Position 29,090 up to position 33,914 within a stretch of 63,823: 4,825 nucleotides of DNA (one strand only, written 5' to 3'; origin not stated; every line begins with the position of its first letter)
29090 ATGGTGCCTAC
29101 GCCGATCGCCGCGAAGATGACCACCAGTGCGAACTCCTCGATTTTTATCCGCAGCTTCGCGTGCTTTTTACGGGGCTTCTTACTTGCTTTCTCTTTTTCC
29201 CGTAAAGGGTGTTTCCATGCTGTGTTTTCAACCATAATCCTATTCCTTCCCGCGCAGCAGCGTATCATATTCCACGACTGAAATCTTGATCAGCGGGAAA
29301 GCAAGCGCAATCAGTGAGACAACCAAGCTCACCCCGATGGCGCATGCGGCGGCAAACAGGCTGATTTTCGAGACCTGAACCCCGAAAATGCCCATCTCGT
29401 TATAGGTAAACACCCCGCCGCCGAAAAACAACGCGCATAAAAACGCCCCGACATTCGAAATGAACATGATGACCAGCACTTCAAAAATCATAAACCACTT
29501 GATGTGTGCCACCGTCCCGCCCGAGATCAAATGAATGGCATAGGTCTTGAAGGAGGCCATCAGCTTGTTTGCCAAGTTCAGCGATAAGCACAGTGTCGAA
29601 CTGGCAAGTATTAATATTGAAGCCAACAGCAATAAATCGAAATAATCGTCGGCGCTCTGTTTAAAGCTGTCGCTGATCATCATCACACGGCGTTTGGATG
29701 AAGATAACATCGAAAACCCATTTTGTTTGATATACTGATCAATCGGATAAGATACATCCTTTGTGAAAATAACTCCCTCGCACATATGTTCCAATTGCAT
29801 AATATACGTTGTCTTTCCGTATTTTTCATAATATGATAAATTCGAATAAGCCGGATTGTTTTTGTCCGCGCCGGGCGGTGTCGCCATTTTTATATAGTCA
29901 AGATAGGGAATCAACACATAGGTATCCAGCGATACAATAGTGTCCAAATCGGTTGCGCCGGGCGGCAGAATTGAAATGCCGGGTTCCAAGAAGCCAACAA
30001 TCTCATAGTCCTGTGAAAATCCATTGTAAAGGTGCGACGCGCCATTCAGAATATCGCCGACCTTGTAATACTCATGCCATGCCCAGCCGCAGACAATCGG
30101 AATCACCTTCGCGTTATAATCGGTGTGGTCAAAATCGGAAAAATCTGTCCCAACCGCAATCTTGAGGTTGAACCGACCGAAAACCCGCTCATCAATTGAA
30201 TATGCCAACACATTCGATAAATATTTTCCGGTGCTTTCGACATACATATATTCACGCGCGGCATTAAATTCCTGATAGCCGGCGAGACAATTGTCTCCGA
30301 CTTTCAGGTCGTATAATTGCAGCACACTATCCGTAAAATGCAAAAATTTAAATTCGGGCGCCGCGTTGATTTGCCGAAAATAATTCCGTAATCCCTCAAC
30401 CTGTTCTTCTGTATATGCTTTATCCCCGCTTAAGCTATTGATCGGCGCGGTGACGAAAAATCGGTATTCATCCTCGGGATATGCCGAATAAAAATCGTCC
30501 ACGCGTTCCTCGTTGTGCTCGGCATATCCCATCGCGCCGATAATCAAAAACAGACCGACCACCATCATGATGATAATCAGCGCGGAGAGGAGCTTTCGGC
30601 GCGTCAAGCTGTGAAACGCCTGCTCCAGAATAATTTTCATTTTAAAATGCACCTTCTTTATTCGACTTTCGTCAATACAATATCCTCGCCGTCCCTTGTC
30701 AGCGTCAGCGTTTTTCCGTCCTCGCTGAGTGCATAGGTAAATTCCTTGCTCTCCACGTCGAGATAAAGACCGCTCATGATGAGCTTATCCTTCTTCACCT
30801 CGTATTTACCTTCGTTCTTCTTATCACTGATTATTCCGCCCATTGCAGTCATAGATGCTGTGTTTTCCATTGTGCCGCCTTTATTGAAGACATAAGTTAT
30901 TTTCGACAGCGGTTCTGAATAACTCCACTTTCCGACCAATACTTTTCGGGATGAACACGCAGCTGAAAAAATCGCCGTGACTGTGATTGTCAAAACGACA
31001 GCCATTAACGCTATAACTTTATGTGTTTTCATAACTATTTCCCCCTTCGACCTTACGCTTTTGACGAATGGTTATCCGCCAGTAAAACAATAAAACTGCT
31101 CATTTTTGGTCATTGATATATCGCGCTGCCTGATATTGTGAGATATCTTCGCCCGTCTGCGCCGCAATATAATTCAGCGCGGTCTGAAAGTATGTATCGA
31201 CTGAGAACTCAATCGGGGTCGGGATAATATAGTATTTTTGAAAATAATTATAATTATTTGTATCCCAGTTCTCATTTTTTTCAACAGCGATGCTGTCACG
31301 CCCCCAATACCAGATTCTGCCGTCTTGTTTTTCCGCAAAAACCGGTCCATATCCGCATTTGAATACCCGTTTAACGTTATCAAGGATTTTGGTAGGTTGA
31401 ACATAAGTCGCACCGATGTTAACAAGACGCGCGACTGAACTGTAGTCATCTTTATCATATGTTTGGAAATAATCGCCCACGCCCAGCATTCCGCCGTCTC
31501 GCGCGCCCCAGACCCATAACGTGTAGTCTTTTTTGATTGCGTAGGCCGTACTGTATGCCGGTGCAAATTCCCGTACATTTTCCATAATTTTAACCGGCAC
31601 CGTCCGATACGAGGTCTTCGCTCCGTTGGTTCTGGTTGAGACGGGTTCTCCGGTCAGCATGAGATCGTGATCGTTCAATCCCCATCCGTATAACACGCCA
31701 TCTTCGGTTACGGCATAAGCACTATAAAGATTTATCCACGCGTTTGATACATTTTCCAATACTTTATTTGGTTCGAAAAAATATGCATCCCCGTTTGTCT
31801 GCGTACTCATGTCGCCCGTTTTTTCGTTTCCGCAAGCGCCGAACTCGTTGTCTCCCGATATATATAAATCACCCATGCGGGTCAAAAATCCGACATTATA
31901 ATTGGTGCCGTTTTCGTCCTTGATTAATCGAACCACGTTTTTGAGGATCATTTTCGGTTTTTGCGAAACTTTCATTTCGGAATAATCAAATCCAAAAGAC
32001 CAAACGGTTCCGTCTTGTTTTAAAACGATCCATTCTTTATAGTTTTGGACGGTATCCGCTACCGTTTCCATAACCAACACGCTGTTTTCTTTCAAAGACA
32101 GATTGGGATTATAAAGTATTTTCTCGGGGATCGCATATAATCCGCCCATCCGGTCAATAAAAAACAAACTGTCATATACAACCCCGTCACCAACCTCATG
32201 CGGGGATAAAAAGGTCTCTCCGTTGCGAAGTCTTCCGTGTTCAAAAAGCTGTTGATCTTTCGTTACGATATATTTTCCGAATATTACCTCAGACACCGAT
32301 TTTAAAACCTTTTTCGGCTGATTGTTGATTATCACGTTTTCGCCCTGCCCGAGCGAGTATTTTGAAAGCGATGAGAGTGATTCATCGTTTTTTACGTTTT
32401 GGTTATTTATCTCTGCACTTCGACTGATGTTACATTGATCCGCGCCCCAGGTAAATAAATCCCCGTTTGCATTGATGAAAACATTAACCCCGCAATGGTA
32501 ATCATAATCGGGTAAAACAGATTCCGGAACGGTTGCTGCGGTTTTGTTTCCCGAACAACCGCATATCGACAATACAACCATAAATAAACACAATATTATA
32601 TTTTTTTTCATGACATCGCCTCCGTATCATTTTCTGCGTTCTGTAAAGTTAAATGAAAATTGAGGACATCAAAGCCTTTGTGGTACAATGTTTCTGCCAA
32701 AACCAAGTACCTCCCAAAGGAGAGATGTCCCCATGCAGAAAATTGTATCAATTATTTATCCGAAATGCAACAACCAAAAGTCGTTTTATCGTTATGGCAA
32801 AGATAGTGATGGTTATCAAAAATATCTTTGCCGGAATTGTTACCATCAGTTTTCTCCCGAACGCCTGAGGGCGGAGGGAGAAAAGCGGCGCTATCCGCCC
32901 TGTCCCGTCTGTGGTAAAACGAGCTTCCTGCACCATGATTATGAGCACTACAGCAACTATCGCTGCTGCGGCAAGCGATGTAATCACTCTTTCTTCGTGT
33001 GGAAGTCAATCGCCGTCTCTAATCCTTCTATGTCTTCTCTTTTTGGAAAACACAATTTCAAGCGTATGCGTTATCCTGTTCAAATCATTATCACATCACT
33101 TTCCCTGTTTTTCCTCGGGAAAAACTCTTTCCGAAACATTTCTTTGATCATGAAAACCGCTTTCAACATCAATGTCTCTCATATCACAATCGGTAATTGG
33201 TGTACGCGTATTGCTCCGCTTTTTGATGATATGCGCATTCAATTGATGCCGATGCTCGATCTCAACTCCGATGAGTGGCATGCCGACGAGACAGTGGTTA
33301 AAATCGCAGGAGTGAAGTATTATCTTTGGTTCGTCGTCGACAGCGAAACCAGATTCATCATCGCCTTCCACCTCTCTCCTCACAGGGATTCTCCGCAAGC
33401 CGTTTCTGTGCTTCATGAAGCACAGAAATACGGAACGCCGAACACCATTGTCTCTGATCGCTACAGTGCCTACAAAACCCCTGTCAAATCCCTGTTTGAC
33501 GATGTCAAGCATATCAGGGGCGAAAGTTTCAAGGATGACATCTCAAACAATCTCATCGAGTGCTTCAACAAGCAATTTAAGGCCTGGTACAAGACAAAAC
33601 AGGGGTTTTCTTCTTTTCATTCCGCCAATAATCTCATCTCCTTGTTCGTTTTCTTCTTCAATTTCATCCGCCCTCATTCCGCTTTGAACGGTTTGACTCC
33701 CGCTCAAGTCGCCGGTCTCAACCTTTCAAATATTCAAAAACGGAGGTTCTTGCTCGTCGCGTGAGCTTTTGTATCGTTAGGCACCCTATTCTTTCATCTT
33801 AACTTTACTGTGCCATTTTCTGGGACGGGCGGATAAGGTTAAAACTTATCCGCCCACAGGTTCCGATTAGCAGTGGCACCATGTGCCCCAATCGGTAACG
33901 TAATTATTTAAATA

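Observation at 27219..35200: Low-GC island: secreted Cys-rich protein, RCC1 lipoprotein, lipocalin lipoprotein, two FtsX-like permeases and an ATPase (candidate uncharacterised bacteriocin/immunity or envelope system)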

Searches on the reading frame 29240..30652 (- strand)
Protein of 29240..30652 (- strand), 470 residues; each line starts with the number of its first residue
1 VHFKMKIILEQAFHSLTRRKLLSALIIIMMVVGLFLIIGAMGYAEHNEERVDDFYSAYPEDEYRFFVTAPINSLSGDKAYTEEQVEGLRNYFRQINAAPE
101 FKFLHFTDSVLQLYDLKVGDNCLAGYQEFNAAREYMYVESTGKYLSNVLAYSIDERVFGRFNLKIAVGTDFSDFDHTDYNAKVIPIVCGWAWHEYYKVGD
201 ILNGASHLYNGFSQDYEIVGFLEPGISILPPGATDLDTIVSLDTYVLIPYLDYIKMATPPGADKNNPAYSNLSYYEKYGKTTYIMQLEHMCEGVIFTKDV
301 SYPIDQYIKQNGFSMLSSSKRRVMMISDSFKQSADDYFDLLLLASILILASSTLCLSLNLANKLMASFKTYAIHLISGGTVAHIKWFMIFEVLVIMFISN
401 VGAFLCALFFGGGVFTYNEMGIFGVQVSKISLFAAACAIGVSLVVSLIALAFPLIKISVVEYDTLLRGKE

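Call 3: search_protein_families(library=pfam, proteins=[window:29240-30652:-], max_evalue=0.1)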
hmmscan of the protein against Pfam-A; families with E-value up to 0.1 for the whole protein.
window:29240-30652:- (470 aa): 1 family
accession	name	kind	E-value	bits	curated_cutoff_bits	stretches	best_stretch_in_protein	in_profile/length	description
PF12704.14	MacB_PCD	-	0.00018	22.3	27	1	23-263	1-196/207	MacB-like periplasmic core domain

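Call 4: search_protein_families(library=ncbifam, proteins=[window:29240-30652:-], max_evalue=0.1)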
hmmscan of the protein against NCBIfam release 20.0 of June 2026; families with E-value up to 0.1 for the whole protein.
window:29240-30652:- (470 aa): 1 family
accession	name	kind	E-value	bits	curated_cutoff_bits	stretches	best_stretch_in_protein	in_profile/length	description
NF008407.0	PRK11228.1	equivalog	0.0031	16.5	396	1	322-410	133-216/330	iron-dicitrate ABC transporter permease FecC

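Call 40: search_solved_structures(query=window:29240-30634:-, max_evalue=1)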
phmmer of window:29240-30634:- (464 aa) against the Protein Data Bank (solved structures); distinct sequences matched with E-value up to 1: 1.
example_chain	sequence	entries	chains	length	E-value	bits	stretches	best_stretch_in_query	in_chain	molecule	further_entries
5m72_A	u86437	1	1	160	0.71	12.1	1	65-144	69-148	Signal recognition particle subunit SRP72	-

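Call 83: search_protein_families(library=padloc, proteins=[window:29240-30634:-], max_evalue=0.001)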
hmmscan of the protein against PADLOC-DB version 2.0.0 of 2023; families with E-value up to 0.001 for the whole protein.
window:29240-30634:- (464 aa): 0 families

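Call 94: search_dna_similar(query=window:29240-30634:-, collection=plasmids, mode=protein, max_evalue=0.001, max_rows=15)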
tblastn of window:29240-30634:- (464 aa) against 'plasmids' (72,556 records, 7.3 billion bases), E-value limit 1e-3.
Records with a match: 12; places in all: 12; records where one place covers at least 80% of the query: 9.
Best place of each record, by identity: <60% 12.
By first word of the organism name: Bacillus 7; Paenibacillus 2; Sarcina 2; Terrisporobacter 1.
By predicted mobility (MOB-suite, as given by PLSDB): non-mobilizable 11; conjugative 1.
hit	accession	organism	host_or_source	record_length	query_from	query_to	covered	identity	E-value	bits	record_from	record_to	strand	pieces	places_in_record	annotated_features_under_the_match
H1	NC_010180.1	Bacillus mycoides KBAB4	-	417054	8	393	83%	23.9%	1e-9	68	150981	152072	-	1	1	permease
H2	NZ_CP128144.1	Bacillus mycoides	bacterial isolate,field soil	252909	2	393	84%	23.1%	9e-12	75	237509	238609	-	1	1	permease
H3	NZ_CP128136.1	Bacillus mycoides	bacterial isolate,field soil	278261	2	393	84%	23.1%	9e-12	75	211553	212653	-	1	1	permease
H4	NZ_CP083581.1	Bacillus sp. PM8313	Pagrus major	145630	1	393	85%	22.9%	1e-11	75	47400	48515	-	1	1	hypothetical protein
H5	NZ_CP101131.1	Bacillus sp. KRF7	Sebastes schlegelii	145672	1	393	85%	22.9%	1e-11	75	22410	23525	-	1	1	hypothetical protein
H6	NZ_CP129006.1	Bacillus cereus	cattle,Isolated from the spleen of ...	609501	2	386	83%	23.0%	2e-9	68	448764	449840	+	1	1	ABC transporter permease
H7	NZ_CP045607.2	Bacillus cereus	Whole organism,soil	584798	2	385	83%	22.5%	1e-8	65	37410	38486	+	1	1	permease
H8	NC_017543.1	Paenibacillus polymyxa M1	-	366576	1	392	84%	20.8%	1e-6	59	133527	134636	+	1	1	ABC transporter permease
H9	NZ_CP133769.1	Paenibacillus polymyxa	soybean,single cell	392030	1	392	84%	20.8%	4e-6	57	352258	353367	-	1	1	ABC transporter permease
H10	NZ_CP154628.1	Terrisporobacter sp. COM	cell culture,compost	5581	70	243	38%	28.5%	3e-6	57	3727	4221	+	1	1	hypothetical protein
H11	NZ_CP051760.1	Sarcina sp. JB2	Pan troglodytes verus (Western ...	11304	75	247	37%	24.0%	3e-7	61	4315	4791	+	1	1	hypothetical protein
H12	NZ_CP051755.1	Sarcina sp. JB2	Pan troglodytes verus (Western ...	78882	75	247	37%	23.4%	1e-6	59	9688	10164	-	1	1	hypothetical protein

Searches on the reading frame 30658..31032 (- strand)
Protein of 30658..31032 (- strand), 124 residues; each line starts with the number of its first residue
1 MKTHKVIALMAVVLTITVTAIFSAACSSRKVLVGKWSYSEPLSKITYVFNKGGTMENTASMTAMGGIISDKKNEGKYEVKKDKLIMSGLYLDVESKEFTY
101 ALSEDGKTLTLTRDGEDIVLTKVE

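Call 3: search_protein_families(library=pfam, proteins=[window:30658-31032:-], max_evalue=0.1)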
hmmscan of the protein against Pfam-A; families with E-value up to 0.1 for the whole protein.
window:30658-31032:- (124 aa): 2 families
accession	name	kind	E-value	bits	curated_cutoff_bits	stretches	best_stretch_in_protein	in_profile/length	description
PF18692.7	DUF5640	-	2.2e-09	37.5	28.5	1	31-113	2-72/85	Family of unknown function (DUF5640)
PF13648.12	Lipocalin_4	-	0.00016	23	22.4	1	38-87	19-68/89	Lipocalin-like domain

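Call 4: search_protein_families(library=ncbifam, proteins=[window:30658-31032:-], max_evalue=0.1)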
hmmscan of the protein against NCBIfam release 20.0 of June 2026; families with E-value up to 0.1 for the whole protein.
window:30658-31032:- (124 aa): 3 families
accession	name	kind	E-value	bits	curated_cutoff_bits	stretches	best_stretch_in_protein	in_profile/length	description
TIGR03066.1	Gem_osc_para_1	paralog_domain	2.9e-05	24.2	93.25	1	9-124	8-121/121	TIGR03066 family protein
NF009391.0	PRK12750.1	equivalog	0.05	13.6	148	0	58-104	20-66/170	CpxP family protein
NF010363.0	PRK13791.1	equivalog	0.051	13.7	127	0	19-120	9-107/113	c-type lysozyme inhibitor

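Call 83: search_protein_families(library=padloc, proteins=[window:30658-31032:-], max_evalue=0.001)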
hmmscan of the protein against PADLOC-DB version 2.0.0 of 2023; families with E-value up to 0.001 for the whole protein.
window:30658-31032:- (124 aa): 0 families

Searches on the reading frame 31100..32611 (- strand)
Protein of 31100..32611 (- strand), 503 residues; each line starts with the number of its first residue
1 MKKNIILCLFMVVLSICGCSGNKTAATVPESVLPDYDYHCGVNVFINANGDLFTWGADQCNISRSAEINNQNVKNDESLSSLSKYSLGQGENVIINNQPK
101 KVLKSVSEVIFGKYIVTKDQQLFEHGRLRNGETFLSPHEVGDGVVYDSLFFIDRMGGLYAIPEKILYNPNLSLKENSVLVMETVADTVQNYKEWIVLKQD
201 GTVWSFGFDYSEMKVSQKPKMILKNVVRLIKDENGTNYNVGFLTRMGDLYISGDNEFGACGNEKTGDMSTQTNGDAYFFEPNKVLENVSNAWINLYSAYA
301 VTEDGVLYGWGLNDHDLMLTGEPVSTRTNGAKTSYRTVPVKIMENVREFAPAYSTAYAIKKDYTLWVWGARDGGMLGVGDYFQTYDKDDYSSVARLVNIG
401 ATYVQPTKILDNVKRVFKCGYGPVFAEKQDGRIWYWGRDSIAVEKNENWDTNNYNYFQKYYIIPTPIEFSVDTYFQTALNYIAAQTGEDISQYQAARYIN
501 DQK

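Call 3: search_protein_families(library=pfam, proteins=[window:31100-32611:-], max_evalue=0.1)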
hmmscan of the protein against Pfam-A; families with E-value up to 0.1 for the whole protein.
window:31100-32611:- (503 aa): 3 families
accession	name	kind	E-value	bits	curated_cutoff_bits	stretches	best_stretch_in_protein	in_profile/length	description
PF25390.1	WD40_RLD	-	3.7e-24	86.2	150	1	195-440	102-326/363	RCC1-like domain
PF13540.12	RCC1_2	-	1.3e-08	34.9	22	1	298-315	11-28/30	Regulator of chromosome condensation (RCC1) repeat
PF00415.24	RCC1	-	0.0006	20.8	21.7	0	304-315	1-12/50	Regulator of chromosome condensation (RCC1) repeat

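Call 4: search_protein_families(library=ncbifam, proteins=[window:31100-32611:-], max_evalue=0.1)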
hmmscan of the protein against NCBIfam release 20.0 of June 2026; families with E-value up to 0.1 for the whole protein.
window:31100-32611:- (503 aa): 1 family
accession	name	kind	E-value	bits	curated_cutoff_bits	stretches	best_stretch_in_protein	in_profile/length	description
NF005498.0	PRK07112.1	equivalog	0.066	12.7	250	0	176-218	34-76/258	enoyl-CoA hydratase/isomerase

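Call 17: find_homologous_proteins(query=window:31100-32611:-)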
Query window:31100-32611:- (503 aa): 49 proteins with E <= 0.001 among 4791 candidates.
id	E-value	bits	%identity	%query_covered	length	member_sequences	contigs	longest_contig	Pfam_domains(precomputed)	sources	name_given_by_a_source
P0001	0.0e+0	1142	100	98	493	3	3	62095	PF13540.13,PF25390.2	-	-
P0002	6.4e-265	898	78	96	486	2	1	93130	PF00415.25,PF13540.13,PF25390.2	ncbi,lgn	-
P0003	2.4e-84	302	38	99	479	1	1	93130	PF00415.25,PF13540.13,PF25390.2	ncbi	-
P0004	9.6e-78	280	39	96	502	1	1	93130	PF00415.25,PF13540.13,PF25390.2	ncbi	-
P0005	3.7e-77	278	35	99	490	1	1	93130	PF00415.25,PF13540.13,PF25390.2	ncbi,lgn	-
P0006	2.0e-74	269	36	99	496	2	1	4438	PF00415.25,PF13540.13,PF25390.2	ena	-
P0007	2.6e-74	269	38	100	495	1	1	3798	PF00415.25,PF13540.13,PF25390.2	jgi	-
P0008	3.7e-74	268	37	99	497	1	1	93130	PF00415.25,PF13540.13,PF25390.2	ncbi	-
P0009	1.5e-73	266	36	100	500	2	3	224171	PF00415.25,PF13540.13,PF25390.2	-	-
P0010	4.4e-72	262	37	92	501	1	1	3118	PF00415.25,PF13540.13,PF25390.2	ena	-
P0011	2.7e-71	259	37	99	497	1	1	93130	PF00415.25,PF13540.13,PF25390.2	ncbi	-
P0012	4.8e-71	258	35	97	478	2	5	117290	PF00415.25,PF13540.13,PF25390.2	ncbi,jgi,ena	-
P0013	6.8e-71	258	34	99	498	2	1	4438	PF00415.25,PF13540.13,PF25390.2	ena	-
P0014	1.7e-70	256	34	99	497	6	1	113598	PF00415.25,PF13540.13,PF25390.2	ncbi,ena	-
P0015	2.5e-70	256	34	98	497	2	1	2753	PF00415.25,PF13540.13,PF25390.2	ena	-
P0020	4.9e-63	232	34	96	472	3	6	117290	PF00415.25,PF13540.13,PF25390.2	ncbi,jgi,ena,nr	ncbi:MAG TPA: hypothetical protein PK629_03420 [Oscillospiraceae bacterium]|nr:hypothetical protein 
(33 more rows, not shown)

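Call 18: find_encoding_contigs(protein=P0002, flank=10000, max_places=3)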
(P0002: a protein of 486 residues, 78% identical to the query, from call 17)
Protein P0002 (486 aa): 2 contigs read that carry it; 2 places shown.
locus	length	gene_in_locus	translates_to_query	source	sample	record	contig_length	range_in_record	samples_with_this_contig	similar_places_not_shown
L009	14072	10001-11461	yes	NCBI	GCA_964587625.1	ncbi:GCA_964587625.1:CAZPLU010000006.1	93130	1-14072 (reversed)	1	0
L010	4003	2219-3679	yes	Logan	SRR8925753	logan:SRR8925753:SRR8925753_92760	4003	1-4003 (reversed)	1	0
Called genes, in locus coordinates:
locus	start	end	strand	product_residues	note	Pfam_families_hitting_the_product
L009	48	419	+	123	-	-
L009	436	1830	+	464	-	-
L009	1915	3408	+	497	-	PF13540:RCC1_2 (faint), PF25390:WD40_RLD, PF00415:RCC1 (faint), PF25390:WD40_RLD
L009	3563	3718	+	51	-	-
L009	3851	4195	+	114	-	-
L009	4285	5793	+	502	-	PF13540:RCC1_2 (faint), PF25390:WD40_RLD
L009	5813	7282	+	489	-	PF25390:WD40_RLD, PF00415:RCC1 (faint), PF13540:RCC1_2 (faint)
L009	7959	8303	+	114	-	-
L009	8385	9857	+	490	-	PF25390:WD40_RLD, PF13540:RCC1_2 (faint), PF00415:RCC1 (faint), PF25390:WD40_RLD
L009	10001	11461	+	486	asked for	PF13540:RCC1_2 (faint), PF00415:RCC1 (faint), PF25390:WD40_RLD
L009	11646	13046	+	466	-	-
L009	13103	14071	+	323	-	?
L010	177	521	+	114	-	-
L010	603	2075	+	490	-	PF25390:WD40_RLD, PF13540:RCC1_2 (faint), PF00415:RCC1 (faint), PF25390:WD40_RLD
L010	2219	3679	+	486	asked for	PF13540:RCC1_2 (faint), PF00415:RCC1 (faint), PF25390:WD40_RLD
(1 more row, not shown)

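Call 19: find_encoding_contigs(protein=P0020, flank=10000, max_places=3)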
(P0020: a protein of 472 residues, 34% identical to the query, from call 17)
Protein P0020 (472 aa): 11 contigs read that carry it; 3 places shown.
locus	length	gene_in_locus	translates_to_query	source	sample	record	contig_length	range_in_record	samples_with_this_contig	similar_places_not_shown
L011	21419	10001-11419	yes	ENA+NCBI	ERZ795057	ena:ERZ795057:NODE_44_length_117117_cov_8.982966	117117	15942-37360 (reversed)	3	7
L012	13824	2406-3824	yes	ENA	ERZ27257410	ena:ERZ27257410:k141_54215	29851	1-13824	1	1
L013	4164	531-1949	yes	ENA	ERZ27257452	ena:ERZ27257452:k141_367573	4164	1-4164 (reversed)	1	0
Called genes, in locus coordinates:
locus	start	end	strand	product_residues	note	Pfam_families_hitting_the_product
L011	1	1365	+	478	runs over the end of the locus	PF00415:RCC1 (faint), PF13540:RCC1_2 (faint), PF25390:WD40_RLD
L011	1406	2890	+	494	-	PF13540:RCC1_2 (faint), PF00415:RCC1 (faint), PF25390:WD40_RLD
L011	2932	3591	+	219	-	-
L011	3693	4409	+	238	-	PF25390:WD40_RLD, PF13540:RCC1_2 (faint)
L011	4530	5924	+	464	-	-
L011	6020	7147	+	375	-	PF02687:FtsX (faint)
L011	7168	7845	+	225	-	PF00005:ABC_tran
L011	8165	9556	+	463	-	PF25390:WD40_RLD, PF00415:RCC1 (faint), PF13540:RCC1_2 (faint), PF25390:WD40_RLD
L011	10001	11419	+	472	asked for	PF13540:RCC1_2 (faint), PF00415:RCC1 (faint), PF25390:WD40_RLD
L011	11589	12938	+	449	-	PF00890:FAD_binding_2 (weak), PF01266:DAO, PF13450:NAD_binding_8 (weak), PF13738:Pyr_redox_3 (faint), PF00355:Rieske (weak)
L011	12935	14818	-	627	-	PF03190:Thioredox_DsbH, PF13899:Thioredoxin_7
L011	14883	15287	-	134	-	-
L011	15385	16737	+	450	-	PF07690:MFS_1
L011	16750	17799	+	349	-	PF04616:Glyco_hydro_43 (weak), PF13088:BNR_2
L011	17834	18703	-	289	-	PF01261:AP_endonuc_2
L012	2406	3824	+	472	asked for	PF13540:RCC1_2 (faint), PF00415:RCC1 (faint), PF25390:WD40_RLD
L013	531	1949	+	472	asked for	PF13540:RCC1_2 (faint), PF00415:RCC1 (faint), PF25390:WD40_RLD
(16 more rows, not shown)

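Call 83: search_protein_families(library=padloc, proteins=[window:31100-32611:-], max_evalue=0.001)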
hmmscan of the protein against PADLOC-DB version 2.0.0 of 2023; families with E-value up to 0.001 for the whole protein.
window:31100-32611:- (503 aa): 0 families

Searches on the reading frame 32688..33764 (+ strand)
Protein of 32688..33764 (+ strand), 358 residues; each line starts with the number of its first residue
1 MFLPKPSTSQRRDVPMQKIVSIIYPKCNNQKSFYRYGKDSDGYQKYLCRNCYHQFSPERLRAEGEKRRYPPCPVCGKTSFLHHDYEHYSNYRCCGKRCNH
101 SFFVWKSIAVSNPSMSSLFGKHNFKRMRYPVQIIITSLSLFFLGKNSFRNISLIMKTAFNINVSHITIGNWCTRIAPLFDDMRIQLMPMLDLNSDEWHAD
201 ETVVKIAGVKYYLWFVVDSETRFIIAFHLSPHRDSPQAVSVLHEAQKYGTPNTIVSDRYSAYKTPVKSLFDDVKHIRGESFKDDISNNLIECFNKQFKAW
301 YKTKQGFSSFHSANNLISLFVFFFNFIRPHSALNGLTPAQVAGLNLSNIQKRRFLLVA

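Call 3: search_protein_families(library=pfam, proteins=[window:32688-33764:+], max_evalue=0.1)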
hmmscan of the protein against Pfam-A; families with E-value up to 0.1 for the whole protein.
window:32688-33764:+ (358 aa): 10 families
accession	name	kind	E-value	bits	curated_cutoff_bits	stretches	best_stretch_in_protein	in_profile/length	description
PF13610.12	DDE_Tnp_IS240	-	1.4e-22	80.8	27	1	195-325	2-134/139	DDE domain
PF03050.20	DDE_Tnp_IS66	-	3e-10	40.4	23.1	1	157-264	32-140/284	Transposase IS66 family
PF13683.12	rve_3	-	6.5e-09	35.9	26.5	1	286-338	15-67/67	Integrase core domain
PF00665.32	rve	-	1.9e-08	34.9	32.6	1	197-263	8-79/102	Integrase core domain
PF03811.18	Zn_ribbon_InsA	-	8.8e-06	25.8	26.1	1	20-51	4-34/35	InsA N-terminal domain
PF12762.13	DDE_Tnp_IS1595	-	0.00036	21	27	1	240-311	65-140/153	ISXO2-like transposase domain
PF13333.12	rve_2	-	0.0029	18.1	22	1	291-340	1-50/56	Integrase core domain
PF09723.15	Zn_ribbon_8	-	0.0091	16.4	34.4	1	46-78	6-35/41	Zinc ribbon domain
PF14354.12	Lar_restr_allev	-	0.019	15.6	28.6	1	70-100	4-33/58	Restriction alleviation protein Lar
PF21569.3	SET1_RBD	-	0.077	13.7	27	0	284-344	15-69/110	Histone-lysine N-methyltransferase, RNA-binding domain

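Call 4: search_protein_families(library=ncbifam, proteins=[window:32688-33764:+], max_evalue=0.1)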
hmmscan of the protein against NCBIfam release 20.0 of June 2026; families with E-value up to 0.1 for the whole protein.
window:32688-33764:+ (358 aa): 12 families
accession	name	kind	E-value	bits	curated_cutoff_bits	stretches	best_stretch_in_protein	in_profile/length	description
NF033587.1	transpos_IS6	equivalog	2.5e-52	177.6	125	1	124-328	1-202/202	IS6 family transposase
NF033516.0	transpos_IS3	equivalog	6.8e-17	61.8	160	1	196-341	218-368/369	IS3 family transposase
NF033517.1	transpos_IS66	equivalog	1.6e-12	47.2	180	1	143-264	101-217/387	IS66 family transposase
NF033577.2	transpos_IS481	equivalog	3.4e-12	46.5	224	1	195-341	130-283/284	IS481 family transposase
NF033558.1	transpos_IS1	equivalog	1.4e-07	31.7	100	2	161-284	65-181/199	IS1 family transposase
NF050000.1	IS1_IS1595_Zn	domain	1.9e-06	28.3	28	1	25-56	2-32/34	IS1/IS1595 family N-terminal zinc-binding domain-containing protein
NF033588.1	transpos_ISC774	exception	1.1e-05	25.1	200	1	115-263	2-133/195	IS6 family transposase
NF048018.1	IS256_N_4Cys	domain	0.00041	20.9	27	1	25-55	3-31/31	transposase-like zinc-binding domain-containing protein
NF033547.1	transpos_IS1595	equivalog_domain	0.00056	19.8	75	1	223-325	109-213/215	IS1595 family transposase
NF033550.5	transpos_ISL3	equivalog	0.0042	16.2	180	0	200-270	130-198/370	ISL3 family transposase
NF047912.1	ECs_2282_CxxC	subfamily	0.0044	16.9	37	0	72-100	5-35/60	ECs_2282 family putative zinc-binding protein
TIGR02605.1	CxxC_CxxC_SSSS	subfamily_domain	0.087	12.9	31.3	0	46-79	6-36/52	FmdB family zinc ribbon protein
